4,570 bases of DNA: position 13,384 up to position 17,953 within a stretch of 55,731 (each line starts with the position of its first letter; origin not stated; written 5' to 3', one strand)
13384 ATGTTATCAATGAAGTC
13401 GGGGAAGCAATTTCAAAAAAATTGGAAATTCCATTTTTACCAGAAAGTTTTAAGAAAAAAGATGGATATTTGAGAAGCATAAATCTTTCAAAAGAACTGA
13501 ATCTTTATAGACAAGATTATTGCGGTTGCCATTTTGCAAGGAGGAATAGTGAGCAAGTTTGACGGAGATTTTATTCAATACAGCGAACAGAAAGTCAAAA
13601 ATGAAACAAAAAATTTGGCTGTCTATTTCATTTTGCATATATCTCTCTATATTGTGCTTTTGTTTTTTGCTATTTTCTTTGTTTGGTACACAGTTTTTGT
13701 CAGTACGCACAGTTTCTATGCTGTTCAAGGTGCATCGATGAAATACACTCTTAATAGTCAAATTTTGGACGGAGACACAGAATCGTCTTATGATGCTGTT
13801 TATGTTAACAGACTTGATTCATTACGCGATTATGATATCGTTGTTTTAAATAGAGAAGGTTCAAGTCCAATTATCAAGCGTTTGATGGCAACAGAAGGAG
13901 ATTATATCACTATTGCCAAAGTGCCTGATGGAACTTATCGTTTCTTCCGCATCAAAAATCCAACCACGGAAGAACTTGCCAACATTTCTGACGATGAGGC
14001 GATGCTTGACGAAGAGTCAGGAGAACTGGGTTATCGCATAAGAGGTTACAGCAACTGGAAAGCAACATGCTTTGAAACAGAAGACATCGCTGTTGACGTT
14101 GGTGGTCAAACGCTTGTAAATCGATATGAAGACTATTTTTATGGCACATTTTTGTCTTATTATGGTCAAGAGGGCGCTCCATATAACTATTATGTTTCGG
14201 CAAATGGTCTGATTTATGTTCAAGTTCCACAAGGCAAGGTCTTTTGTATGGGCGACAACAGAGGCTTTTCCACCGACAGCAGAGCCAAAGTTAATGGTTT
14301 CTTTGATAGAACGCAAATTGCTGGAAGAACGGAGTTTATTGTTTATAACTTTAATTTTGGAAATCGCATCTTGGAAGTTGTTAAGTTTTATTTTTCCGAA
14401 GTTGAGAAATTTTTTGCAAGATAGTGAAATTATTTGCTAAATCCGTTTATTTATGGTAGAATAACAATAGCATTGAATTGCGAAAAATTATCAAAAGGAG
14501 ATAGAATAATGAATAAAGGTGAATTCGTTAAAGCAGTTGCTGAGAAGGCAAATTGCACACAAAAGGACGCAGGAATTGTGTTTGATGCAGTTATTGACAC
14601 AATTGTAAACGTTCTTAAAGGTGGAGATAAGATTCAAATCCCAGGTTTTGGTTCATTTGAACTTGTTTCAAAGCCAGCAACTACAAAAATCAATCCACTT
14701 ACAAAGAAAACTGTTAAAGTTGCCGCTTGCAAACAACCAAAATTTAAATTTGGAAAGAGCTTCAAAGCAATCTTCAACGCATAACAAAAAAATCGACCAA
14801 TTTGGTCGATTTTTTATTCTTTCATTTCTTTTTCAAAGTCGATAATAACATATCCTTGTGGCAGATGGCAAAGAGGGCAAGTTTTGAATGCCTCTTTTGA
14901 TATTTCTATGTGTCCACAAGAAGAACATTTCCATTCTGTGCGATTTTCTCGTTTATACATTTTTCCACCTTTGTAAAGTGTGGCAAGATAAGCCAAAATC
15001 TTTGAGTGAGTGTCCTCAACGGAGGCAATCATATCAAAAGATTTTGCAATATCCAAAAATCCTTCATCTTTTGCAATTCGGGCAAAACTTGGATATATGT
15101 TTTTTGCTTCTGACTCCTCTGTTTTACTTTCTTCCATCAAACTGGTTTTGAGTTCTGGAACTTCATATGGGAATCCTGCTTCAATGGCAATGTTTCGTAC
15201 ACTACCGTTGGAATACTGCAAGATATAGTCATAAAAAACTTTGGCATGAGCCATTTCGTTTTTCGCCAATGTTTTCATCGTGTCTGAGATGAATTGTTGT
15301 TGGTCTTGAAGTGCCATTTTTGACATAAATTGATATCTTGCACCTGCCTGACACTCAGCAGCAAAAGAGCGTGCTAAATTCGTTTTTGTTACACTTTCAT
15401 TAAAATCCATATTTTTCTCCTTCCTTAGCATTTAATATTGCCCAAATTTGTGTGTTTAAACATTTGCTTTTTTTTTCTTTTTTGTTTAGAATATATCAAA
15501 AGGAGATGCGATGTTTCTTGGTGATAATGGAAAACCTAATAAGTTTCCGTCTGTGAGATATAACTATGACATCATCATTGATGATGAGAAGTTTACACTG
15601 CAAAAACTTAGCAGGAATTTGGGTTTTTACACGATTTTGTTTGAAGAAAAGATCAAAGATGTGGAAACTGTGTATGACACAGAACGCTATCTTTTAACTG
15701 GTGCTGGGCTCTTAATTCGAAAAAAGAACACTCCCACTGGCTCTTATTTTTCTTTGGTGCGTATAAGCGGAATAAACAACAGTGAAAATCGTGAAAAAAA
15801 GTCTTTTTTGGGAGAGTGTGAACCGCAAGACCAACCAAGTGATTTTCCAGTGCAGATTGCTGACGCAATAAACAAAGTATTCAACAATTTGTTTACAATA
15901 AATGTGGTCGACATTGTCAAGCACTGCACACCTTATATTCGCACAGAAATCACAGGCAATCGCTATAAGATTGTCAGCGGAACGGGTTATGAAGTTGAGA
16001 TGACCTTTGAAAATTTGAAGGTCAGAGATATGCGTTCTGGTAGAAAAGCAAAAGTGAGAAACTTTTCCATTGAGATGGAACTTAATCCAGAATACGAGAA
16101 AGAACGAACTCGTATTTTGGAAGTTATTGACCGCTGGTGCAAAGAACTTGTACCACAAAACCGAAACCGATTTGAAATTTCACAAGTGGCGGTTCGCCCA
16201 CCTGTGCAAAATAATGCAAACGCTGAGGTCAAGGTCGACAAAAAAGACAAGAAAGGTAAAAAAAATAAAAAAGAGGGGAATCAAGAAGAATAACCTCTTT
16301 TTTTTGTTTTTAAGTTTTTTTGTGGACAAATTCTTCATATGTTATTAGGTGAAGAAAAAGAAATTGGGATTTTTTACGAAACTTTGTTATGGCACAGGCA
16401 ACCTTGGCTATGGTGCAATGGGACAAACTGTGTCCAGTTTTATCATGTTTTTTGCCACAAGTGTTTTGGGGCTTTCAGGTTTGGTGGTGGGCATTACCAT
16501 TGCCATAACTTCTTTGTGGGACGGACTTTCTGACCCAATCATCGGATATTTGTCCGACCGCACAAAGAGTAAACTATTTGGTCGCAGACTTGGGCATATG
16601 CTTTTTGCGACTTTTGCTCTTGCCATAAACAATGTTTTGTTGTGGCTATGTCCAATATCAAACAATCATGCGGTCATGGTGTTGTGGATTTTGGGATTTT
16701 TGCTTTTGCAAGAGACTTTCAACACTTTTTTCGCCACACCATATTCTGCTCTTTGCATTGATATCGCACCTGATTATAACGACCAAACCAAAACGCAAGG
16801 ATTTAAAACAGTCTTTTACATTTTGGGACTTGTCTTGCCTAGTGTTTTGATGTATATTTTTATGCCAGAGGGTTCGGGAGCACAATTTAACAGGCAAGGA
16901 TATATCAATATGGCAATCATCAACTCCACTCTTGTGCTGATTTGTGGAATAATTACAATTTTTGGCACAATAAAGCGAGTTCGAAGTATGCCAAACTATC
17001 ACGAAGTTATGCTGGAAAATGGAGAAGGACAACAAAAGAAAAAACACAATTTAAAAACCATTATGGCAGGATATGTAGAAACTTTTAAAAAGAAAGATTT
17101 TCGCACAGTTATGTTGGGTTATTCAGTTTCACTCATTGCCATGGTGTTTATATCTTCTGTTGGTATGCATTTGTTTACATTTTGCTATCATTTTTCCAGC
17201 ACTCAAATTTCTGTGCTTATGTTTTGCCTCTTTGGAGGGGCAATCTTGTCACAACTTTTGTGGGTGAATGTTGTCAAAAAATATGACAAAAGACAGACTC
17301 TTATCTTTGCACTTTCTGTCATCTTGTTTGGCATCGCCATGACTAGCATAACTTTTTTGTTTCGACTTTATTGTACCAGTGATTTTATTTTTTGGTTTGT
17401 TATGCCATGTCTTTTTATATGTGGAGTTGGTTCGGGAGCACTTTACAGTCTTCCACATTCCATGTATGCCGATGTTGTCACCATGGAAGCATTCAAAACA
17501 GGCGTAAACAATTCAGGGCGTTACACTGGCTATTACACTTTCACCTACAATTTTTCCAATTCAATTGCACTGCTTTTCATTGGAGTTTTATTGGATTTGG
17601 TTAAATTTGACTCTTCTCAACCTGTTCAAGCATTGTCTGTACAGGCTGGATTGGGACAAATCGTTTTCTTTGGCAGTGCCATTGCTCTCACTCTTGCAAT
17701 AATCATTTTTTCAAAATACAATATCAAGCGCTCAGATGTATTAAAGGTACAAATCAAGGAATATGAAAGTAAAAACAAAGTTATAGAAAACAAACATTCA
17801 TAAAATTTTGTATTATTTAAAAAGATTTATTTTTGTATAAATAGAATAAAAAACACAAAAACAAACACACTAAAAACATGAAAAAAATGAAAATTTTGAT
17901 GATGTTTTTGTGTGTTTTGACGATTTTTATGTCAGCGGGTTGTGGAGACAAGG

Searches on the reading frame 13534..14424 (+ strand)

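Call 34: search_protein_families(library=pfam, proteins=[window:13534-14424:+], max_evalue=0.00001)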
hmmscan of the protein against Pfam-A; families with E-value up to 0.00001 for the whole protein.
window:13534-14424:+ (296 aa): 1 family
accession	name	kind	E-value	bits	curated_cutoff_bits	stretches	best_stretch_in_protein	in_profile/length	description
PF10502.14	Peptidase_S26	-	4.1e-19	69.6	22.9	2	229-271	128-168/168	Signal peptidase, peptidase S26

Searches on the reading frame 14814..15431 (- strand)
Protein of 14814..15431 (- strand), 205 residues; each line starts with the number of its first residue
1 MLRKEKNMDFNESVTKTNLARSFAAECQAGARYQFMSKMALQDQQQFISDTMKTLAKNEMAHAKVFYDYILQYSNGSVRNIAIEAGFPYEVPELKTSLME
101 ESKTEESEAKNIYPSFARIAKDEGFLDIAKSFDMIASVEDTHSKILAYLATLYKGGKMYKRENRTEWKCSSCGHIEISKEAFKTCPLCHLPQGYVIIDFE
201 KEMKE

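Call 34: search_protein_families(library=pfam, proteins=[window:14814-15431:-], max_evalue=0.00001)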
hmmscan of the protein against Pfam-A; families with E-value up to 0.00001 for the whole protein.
window:14814-15431:- (205 aa): 2 families
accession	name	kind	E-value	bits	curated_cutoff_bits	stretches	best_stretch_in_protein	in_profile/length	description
PF02915.23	Rubrerythrin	-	2.2e-24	86.8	22.8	2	18-148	2-135/137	Rubrerythrin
PF21349.2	RUBY_RBDX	-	3.2e-07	30.1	26.5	1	167-193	1-27/30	Rubrerythrin, rubredoxin-like domain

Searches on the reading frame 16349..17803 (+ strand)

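Call 34: search_protein_families(library=pfam, proteins=[window:16349-17803:+], max_evalue=0.00001)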
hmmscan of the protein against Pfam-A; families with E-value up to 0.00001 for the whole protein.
window:16349-17803:+ (484 aa): 2 families
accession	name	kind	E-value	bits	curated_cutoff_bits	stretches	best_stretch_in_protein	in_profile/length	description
PF13347.12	MFS_2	-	8.7e-60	202.9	27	1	13-460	1-426/427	MFS/sugar transport protein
PF07690.21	MFS_1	-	1.4e-25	90.4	33.4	2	23-407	9-346/347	Major Facilitator Superfamily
